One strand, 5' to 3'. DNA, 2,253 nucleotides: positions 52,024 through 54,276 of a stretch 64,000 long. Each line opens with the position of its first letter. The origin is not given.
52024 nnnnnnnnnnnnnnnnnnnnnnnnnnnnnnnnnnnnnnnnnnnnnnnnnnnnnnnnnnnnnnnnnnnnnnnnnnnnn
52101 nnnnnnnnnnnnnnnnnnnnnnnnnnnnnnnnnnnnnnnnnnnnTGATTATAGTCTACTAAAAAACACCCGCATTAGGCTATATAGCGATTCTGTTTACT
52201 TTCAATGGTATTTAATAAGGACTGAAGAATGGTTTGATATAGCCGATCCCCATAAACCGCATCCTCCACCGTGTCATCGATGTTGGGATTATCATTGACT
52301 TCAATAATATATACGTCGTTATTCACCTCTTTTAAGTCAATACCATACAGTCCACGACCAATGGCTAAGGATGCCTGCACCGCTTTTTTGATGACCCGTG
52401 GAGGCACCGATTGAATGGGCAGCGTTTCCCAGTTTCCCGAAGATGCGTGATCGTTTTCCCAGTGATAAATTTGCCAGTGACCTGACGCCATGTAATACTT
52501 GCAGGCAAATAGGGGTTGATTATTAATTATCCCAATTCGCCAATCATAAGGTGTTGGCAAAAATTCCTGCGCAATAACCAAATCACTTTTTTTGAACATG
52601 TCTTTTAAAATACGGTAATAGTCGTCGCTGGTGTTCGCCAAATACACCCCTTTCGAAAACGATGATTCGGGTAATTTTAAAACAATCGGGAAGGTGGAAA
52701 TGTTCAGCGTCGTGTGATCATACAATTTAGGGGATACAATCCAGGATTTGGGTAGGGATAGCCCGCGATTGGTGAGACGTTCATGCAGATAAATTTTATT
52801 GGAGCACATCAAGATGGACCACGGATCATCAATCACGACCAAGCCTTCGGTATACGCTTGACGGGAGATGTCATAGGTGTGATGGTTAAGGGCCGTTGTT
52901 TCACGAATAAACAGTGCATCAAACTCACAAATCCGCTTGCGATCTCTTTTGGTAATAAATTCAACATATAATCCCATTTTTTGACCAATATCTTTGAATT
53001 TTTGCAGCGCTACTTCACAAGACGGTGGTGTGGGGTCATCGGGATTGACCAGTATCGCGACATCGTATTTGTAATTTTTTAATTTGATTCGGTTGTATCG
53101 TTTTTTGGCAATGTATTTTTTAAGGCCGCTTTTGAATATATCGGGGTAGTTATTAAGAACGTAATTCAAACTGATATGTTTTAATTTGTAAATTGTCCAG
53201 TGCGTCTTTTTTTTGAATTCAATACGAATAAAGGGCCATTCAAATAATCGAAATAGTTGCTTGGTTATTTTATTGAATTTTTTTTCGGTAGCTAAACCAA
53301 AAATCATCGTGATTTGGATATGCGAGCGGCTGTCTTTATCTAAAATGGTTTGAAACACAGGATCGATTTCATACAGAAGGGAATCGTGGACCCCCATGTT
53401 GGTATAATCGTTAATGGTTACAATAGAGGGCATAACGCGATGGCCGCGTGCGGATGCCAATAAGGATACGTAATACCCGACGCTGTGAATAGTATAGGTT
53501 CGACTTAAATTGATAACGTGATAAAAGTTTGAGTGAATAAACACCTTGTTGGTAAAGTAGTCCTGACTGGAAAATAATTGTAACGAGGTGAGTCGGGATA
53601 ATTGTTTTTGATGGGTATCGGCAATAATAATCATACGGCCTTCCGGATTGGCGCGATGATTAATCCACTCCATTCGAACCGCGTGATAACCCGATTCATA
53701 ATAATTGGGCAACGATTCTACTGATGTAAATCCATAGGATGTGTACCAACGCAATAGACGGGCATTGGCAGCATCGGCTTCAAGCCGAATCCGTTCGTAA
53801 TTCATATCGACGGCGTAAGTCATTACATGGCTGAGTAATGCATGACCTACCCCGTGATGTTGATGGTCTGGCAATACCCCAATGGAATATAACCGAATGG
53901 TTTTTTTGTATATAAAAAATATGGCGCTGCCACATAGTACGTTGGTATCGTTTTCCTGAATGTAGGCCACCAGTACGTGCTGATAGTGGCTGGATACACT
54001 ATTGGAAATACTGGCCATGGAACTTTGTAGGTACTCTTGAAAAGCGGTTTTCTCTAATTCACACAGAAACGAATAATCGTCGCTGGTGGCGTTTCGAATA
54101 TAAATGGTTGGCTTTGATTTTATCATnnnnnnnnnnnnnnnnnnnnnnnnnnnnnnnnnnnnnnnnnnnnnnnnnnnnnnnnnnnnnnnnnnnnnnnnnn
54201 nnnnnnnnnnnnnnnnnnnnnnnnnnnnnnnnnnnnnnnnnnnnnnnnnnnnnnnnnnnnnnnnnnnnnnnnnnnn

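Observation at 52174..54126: GNAT + ATP-grasp bifunctional enzyme inserted in the heme operon where hemB would be expected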

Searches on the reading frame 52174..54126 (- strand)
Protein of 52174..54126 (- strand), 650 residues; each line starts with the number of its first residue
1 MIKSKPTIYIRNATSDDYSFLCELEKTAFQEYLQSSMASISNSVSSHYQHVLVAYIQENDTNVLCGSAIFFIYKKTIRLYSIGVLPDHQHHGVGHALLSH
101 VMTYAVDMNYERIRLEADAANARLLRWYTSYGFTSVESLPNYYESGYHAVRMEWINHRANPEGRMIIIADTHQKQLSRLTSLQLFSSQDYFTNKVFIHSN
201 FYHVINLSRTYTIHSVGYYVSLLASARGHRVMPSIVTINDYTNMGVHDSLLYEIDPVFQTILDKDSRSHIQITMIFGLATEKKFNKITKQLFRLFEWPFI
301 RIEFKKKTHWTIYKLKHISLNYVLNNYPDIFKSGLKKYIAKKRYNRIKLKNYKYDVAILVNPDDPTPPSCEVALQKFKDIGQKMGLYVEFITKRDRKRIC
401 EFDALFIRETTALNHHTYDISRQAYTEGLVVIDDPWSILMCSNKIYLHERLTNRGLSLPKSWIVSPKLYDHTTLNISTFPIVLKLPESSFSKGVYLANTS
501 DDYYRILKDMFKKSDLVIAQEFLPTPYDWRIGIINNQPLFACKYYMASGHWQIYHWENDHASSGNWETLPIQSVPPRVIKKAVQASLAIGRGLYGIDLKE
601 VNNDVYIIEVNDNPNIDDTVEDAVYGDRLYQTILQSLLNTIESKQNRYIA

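Call 3: search_protein_families(library=pfam, proteins=[window:52174-54126:-])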
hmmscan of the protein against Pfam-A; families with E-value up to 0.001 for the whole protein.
window:52174-54126:- (650 aa): 6 families
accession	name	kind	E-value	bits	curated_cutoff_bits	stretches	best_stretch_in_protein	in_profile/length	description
PF14401.11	RLAN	-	1.3e-36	126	25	1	188-330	2-146/150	RimK-like ATPgrasp N-terminal domain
PF00583.31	Acetyltransf_1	-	5e-13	49.8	20.7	1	22-133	5-116/116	Acetyltransferase (GNAT) family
PF13673.13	Acetyltransf_10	-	6.3e-10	39.6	23.6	1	27-154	11-126/128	Acetyltransferase (GNAT) domain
PF13508.13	Acetyltransf_7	-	1.9e-09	38.2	27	1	49-134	3-83/84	Acetyltransferase (GNAT) domain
PF08443.16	RimK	-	3.8e-08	33.6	21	1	442-618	2-171/188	RimK-like ATP-grasp domain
PF02655.19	ATP-grasp_3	-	0.0003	21.3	23.2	0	441-611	1-154/160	ATP-grasp domain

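Call 6: search_protein_families(library=ncbifam, proteins=[window:52174-54126:-], max_evalue=0.01)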
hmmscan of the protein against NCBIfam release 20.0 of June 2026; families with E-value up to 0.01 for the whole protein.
window:52174-54126:- (650 aa): 21 families
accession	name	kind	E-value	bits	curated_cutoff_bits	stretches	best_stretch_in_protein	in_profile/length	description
TIGR00768.1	rimK_fam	subfamily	7.4e-17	61.6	143.4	1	395-618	41-259/276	RimK family alpha-L-glutamate ligase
TIGR01575.1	rimI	equivalog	7.6e-15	55.2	86.4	1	21-147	5-126/132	ribosomal protein S18-alanine N-acetyltransferase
TIGR02144.1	LysX_arch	equivalog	3.3e-14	52.6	275.6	1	415-620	59-260/281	lysine biosynthesis protein LysX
NF040720.1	MptN_Meth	equivalog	1.5e-12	47.2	350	1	390-616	44-271/291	tetrahydromethanopterin:alpha-L-glutamate ligase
NF007025.1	PRK09491.1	equivalog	3.3e-08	33.6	173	1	57-144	43-130/145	ribosomal protein S18-alanine N-acetyltransferase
NF009402.0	PRK12767.1-1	equivalog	6.5e-08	31.7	218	1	414-525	89-195/329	carbamoyl phosphate synthase-like protein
NF009110.0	PRK12458.1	subfamily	1.1e-05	24.6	408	1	393-539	77-232/349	glutathione synthetase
NF002563.0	PRK02186.1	subfamily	1.5e-05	23.4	625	1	435-523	99-188/890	argininosuccinate lyase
NF007764.0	PRK10446.1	equivalog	0.00011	21.6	331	1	397-618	53-269/300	30S ribosomal protein S6--L-glutamate ligase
NF002959.0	PRK03624.1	equivalog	0.00028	20.6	124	1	35-138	35-134/147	GNAT family acetyltransferase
TIGR01890.1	N-Ac-Glu-synth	equivalog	0.00031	19.8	202.85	1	5-152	280-421/429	amino-acid N-acetyltransferase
TIGR01205.1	D_ala_D_alaTIGR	subfamily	0.00042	19.4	245.65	1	440-614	103-287/318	D-alanine--D-alanine ligase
NF007853.0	PRK10562.1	equivalog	0.00052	20.3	125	1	82-156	74-142/146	N-acetyltransferase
NF005921.0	PRK07922.1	equivalog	0.00063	19.4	180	1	39-115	33-110/170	amino-acid N-acetyltransferase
NF040501.1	resist_ArsN2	equivalog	0.0011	18.5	125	1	56-136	28-104/133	arsenic resistance N-acetyltransferase ArsN2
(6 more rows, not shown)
